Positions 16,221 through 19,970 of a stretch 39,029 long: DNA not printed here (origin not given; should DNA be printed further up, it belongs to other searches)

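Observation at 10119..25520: Orphan 5,133-aa giant ORF with no recognisable export signal or partner genes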

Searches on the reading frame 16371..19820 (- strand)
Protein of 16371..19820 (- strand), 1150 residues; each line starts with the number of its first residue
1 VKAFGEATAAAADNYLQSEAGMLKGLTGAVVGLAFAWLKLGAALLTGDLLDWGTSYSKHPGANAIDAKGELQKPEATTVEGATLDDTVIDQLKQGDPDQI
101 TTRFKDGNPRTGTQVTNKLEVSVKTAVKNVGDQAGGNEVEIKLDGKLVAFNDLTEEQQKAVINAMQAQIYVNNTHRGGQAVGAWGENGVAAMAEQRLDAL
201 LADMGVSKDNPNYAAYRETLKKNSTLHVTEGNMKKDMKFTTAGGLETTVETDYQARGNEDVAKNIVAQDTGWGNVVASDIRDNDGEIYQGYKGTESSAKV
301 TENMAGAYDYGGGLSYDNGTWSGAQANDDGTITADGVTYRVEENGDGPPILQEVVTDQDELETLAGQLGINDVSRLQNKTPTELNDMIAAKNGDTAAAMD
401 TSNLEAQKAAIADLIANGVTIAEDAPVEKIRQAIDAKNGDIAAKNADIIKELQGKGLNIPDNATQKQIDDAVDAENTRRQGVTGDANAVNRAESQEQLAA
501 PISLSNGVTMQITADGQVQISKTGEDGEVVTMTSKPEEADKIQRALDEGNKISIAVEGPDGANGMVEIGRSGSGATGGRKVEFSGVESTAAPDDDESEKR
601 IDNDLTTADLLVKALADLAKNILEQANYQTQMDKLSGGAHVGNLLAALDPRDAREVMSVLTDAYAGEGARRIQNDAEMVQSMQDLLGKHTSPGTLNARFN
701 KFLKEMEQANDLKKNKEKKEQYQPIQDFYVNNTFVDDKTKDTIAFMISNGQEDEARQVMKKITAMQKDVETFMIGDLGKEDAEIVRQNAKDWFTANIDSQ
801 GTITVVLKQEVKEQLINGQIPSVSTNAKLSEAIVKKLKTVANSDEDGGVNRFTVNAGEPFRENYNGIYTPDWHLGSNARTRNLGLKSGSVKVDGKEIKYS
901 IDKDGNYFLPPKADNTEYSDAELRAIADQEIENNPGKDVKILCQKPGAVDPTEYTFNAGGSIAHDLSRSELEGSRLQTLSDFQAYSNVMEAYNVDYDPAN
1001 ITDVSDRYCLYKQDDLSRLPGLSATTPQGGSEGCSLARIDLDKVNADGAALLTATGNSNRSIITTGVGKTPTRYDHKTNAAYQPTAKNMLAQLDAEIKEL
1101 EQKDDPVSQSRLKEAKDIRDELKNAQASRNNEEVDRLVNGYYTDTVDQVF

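Call 41: search_solved_structures(query=window:16371-19820:-, max_evalue=1)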
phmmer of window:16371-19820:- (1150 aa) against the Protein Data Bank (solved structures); distinct sequences matched with E-value up to 1: 1.
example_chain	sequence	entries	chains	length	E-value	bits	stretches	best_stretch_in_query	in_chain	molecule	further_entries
6jbv_A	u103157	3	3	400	0.36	12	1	841-890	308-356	Pilus assembly protein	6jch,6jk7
